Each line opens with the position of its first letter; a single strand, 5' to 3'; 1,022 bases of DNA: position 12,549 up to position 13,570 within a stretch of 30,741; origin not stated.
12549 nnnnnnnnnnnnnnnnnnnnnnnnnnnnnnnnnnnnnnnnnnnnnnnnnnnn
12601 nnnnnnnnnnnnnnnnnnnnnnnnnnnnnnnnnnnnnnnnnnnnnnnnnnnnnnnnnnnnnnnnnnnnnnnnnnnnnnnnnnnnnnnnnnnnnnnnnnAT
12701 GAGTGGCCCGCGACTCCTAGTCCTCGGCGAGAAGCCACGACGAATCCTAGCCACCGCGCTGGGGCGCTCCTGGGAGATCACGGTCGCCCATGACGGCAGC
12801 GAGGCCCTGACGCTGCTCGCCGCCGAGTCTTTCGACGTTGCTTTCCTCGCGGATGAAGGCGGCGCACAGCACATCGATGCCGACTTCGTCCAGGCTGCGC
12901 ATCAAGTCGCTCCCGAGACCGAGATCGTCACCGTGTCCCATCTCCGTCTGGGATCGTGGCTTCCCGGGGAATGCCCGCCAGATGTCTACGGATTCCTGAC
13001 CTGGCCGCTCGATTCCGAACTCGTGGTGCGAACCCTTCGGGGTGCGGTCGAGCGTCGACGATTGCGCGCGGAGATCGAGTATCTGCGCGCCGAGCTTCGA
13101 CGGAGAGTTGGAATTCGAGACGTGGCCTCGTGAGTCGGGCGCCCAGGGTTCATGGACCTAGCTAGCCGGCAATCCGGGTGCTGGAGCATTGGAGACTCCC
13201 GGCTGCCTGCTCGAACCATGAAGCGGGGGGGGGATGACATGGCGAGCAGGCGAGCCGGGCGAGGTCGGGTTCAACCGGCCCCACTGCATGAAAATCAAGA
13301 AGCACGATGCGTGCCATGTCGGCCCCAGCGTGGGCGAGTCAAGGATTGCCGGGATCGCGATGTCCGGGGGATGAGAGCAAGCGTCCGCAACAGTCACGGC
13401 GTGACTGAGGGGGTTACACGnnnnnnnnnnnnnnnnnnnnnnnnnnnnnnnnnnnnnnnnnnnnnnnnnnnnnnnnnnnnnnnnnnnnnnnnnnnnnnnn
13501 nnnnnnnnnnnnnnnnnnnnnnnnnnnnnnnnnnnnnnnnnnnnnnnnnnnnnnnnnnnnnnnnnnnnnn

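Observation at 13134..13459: Orphan activator-dependent promoter driving a C-loop hairpin RNA (candidate sRNA or antisense RNA)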

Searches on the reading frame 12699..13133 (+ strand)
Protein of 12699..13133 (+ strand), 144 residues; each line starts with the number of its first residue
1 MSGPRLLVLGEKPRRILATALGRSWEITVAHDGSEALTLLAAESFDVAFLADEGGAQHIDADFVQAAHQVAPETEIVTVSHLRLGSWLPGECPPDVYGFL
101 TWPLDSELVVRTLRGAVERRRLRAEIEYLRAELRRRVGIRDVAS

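Call 6: search_protein_families(library=pfam, proteins=[window:12699-13133:+], max_evalue=0.01)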
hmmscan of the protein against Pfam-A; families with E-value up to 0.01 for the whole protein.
window:12699-13133:+ (144 aa): 0 families

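Call 54: find_homologous_proteins(query=window:12699-13133:+, max_evalue=1e-15)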
Query window:12699-13133:+ (144 aa): 9 proteins with E <= 1e-15 among 331 candidates.
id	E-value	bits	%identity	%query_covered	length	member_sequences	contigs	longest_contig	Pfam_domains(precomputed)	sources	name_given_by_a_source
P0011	4.2e-88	310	100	100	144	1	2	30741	-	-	-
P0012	3.3e-60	220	74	98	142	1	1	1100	-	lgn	-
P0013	3.0e-49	184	67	94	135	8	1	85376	-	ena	-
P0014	1.4e-47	179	67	94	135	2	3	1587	-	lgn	-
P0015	2.8e-40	155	58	100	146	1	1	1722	-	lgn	-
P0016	2.4e-38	149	60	100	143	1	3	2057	-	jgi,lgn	jgi:DNA-binding NtrC family response regulator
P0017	3.1e-38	149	60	100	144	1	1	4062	-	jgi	jgi:DNA-binding NtrC family response regulator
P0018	1.4e-37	147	64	81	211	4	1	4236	-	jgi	jgi:hypothetical protein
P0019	2.5e-36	142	56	100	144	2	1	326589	-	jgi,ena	-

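Call 55: find_encoding_contigs(protein=P0012, flank=1500, max_places=3)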
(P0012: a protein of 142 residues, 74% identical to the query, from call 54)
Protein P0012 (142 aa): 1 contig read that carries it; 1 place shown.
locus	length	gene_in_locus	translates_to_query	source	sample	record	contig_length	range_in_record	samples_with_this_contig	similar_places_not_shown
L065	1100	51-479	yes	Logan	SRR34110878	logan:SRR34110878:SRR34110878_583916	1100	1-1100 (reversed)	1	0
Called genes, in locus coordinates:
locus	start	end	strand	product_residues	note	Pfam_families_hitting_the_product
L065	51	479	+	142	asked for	-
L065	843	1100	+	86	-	?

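Call 56: find_encoding_contigs(protein=P0015, flank=1500, max_places=3)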
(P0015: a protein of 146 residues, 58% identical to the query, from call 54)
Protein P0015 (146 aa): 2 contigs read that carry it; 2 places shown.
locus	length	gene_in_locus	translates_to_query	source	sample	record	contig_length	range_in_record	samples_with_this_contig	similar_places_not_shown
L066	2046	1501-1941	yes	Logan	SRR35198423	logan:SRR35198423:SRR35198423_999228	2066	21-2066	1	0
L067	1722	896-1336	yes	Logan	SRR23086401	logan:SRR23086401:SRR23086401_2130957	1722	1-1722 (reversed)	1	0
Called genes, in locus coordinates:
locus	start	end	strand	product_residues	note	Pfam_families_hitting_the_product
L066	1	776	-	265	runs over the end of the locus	?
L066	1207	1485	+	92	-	-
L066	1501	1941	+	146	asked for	-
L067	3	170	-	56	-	?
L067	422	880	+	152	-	-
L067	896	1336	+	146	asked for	-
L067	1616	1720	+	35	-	?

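Call 57: find_encoding_contigs(protein=P0016, flank=1500, max_places=3)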
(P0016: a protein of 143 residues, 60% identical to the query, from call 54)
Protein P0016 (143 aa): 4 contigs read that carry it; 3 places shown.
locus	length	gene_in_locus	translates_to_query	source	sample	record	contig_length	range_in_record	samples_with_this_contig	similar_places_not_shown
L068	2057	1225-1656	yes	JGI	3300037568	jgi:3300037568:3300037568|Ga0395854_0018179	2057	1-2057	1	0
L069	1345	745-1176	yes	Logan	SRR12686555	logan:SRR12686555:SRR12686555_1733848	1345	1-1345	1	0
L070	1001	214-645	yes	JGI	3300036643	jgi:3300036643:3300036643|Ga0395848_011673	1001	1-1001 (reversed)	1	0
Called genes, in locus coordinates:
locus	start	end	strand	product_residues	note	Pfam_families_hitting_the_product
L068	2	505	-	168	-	?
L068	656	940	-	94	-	-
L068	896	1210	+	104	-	-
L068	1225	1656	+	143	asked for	-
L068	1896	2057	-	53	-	?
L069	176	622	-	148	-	-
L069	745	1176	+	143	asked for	-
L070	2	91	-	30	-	?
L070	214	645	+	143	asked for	-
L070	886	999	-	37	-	?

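Call 58: find_encoding_contigs(protein=P0017, flank=2500, max_places=3)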
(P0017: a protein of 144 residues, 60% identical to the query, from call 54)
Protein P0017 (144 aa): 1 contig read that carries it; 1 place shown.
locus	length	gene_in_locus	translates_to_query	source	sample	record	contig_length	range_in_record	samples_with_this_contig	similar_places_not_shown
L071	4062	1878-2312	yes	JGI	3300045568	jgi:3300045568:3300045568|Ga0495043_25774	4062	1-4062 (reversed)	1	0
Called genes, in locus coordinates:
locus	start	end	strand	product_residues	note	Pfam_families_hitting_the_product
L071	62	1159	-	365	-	PF12704:MacB_PCD, PF02687:FtsX (weak)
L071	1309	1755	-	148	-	-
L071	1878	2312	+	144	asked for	-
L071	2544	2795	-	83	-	-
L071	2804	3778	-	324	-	PF13487:HD_5, PF01966:HD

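Call 59: find_encoding_contigs(protein=P0013, flank=2500, max_places=3)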
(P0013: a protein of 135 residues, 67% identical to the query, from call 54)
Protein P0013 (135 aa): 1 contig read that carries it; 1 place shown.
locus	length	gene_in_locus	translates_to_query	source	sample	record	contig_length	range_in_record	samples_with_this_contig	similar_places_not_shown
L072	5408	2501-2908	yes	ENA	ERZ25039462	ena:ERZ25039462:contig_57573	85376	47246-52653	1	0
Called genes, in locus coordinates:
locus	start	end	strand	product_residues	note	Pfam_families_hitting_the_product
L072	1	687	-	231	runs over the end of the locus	PF00005:ABC_tran, PF02463:SMC_N (faint), PF20703:nSTAND1 (weak), PF13304:AAA_21 (faint)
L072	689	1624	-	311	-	PF02687:FtsX (weak)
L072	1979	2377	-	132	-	-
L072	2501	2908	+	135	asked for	-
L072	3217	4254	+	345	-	PF01734:Patatin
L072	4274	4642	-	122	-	PF13473:Cupredoxin_1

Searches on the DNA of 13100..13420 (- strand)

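Call 43: search_rna_families(source=window, start=13100, end=13420, threshold=evalue, max_evalue=10, show_alignments=2)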
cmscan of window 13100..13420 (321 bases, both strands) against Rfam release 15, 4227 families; matches with E-value up to 10: 2.
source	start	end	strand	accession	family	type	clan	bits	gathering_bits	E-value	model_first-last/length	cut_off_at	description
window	13198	13259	+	RF04240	mir-4716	Gene; miRNA;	-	13.9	76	5.3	1-84/84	no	mir-4716 microRNA precursor family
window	13198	13259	-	RF04240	mir-4716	Gene; miRNA;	-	13.7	76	6.1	1-84/84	no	mir-4716 microRNA precursor family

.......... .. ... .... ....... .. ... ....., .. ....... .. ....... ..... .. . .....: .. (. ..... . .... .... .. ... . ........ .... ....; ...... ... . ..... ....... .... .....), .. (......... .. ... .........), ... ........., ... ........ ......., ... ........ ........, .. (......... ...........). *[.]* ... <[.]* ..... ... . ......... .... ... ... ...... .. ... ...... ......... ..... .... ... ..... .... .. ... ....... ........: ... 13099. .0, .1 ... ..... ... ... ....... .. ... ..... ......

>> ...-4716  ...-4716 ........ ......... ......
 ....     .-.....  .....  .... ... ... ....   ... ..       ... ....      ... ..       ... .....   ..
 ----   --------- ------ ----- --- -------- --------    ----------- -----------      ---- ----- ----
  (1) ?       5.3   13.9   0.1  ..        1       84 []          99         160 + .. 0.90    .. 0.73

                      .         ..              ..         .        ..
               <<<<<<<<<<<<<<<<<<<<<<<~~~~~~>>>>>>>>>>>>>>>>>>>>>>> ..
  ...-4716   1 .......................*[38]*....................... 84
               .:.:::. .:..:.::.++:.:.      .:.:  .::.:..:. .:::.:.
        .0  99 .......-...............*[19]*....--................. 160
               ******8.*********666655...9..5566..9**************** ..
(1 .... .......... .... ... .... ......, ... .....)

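Call 77: build_rna_model(alignment_id=A4)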
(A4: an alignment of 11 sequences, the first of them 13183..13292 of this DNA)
Model R1 built from alignment A4 (11 sequences, 112 columns); structure: RNAalifold consensus.
model positions 110; base pairs 28; branch points 1; effective number of sequences 1.04; information 0.591 bits per position. Calibrated on 0.2 Mb of random sequence (short: E-values are rough).
structure used (alignment columns):
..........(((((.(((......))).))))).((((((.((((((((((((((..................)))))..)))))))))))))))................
